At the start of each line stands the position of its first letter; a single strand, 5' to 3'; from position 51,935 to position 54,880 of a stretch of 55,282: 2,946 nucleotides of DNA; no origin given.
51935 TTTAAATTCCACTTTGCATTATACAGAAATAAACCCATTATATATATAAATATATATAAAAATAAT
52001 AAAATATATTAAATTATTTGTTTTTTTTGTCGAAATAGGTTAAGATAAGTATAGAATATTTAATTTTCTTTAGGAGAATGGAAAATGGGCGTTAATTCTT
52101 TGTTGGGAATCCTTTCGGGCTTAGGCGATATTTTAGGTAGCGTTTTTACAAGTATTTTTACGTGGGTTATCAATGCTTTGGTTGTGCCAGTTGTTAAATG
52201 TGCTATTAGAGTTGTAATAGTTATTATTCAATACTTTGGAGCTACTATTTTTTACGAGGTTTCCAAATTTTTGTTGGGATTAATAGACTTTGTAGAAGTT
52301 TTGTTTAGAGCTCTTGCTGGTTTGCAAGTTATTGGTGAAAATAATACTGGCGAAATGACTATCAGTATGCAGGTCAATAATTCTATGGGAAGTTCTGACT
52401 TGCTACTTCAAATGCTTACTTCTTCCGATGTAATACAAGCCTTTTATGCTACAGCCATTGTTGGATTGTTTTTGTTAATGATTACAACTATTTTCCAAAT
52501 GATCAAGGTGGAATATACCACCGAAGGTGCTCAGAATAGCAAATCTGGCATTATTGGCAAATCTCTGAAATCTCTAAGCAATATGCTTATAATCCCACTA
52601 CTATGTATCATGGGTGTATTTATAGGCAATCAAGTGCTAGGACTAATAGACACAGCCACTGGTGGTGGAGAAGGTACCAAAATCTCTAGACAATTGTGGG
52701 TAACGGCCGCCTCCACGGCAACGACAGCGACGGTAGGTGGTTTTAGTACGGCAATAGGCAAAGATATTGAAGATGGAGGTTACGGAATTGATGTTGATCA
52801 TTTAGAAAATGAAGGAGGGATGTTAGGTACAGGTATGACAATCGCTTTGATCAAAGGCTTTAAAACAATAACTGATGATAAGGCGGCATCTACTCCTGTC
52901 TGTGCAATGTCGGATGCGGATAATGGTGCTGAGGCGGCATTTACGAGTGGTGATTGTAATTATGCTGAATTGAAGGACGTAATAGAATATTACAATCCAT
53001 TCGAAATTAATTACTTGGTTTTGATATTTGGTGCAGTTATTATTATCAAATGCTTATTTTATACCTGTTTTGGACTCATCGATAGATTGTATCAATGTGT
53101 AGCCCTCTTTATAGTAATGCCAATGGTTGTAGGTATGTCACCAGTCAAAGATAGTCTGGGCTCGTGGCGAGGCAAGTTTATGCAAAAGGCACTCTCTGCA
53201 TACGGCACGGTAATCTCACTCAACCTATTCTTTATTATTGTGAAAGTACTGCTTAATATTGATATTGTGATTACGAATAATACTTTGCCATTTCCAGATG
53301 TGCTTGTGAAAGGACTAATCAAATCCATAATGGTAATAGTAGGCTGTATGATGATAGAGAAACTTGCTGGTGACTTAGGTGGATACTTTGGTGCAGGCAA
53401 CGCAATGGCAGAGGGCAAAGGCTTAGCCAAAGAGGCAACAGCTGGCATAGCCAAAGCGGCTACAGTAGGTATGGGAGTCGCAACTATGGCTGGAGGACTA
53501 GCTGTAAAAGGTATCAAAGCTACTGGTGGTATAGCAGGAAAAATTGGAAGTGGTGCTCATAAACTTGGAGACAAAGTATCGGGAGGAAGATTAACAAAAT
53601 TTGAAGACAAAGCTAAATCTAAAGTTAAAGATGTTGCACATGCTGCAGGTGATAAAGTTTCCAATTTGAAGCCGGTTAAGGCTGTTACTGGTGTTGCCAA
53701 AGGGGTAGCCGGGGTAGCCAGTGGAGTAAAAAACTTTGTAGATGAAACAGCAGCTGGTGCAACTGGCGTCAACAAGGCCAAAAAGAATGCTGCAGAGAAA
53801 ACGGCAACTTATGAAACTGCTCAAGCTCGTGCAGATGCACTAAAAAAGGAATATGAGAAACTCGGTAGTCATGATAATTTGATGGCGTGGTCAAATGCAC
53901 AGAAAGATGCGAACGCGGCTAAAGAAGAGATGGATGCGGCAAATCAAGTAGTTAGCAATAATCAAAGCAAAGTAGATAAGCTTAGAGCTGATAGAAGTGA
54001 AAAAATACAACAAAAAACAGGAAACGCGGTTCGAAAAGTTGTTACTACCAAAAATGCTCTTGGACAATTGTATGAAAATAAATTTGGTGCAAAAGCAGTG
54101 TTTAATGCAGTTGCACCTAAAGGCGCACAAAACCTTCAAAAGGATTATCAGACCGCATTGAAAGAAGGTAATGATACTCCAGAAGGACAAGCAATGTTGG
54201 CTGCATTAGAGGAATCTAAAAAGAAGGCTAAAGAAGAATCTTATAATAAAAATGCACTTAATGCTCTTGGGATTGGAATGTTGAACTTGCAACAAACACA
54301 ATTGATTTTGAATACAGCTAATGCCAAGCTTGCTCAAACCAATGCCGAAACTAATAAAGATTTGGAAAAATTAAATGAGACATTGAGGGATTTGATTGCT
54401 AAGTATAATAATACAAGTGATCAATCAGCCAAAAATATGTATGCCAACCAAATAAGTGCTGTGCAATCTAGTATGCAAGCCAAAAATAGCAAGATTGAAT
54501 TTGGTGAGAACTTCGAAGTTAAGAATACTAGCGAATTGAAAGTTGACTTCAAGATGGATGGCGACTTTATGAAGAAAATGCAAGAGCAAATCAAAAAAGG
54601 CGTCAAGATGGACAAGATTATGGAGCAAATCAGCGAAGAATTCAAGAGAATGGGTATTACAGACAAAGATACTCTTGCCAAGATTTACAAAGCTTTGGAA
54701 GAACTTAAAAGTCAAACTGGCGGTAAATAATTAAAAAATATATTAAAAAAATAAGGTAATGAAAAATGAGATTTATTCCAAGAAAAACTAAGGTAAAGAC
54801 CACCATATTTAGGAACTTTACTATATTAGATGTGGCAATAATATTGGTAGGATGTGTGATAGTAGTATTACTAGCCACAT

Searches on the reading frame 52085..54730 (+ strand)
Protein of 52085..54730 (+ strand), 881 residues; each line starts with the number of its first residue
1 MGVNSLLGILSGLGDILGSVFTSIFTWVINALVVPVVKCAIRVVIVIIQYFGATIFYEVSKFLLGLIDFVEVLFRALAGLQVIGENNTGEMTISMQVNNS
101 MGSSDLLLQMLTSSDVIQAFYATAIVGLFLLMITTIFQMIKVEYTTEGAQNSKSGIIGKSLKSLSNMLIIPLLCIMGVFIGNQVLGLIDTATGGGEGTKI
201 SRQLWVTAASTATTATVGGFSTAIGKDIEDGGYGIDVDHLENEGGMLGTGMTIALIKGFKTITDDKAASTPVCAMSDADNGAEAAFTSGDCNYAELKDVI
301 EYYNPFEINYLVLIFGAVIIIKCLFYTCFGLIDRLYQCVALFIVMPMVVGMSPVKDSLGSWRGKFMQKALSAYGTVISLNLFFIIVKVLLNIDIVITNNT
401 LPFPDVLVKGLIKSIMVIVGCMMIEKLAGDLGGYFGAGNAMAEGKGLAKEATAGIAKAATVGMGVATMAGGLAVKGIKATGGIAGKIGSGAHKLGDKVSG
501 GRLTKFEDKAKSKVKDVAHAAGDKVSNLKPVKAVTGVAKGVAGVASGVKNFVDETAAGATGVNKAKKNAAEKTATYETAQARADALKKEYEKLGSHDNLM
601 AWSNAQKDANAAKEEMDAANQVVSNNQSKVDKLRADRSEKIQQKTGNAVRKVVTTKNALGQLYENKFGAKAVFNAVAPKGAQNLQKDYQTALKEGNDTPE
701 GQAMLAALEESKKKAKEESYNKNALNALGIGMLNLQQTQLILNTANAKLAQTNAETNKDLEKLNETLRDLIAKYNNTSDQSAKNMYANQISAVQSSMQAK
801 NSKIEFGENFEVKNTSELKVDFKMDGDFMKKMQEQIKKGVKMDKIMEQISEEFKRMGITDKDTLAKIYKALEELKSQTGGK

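Call 58: search_protein_families(library=pfam, proteins=[window:52085-54730:+], max_evalue=0.001)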
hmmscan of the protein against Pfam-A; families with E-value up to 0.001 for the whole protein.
window:52085-54730:+ (881 aa): 0 families

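Call 81: search_protein_families(library=ncbifam, proteins=[window:52085-54730:+], max_evalue=0.001)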
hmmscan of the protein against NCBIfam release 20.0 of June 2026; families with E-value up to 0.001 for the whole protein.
window:52085-54730:+ (881 aa): 2 families
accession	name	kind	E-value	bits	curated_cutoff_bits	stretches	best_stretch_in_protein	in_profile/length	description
NF045848.1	MMCAP2_0566_fam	domain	2e-30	106.2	90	1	49-443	3-320/322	MMCAP2_0566 family conjugal transfer protein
NF045889.1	ICE_Mbov_0396_TM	equivalog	1e-25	90.9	70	2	301-437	168-303/306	Mbov_0396 family ICE element transmembrane protein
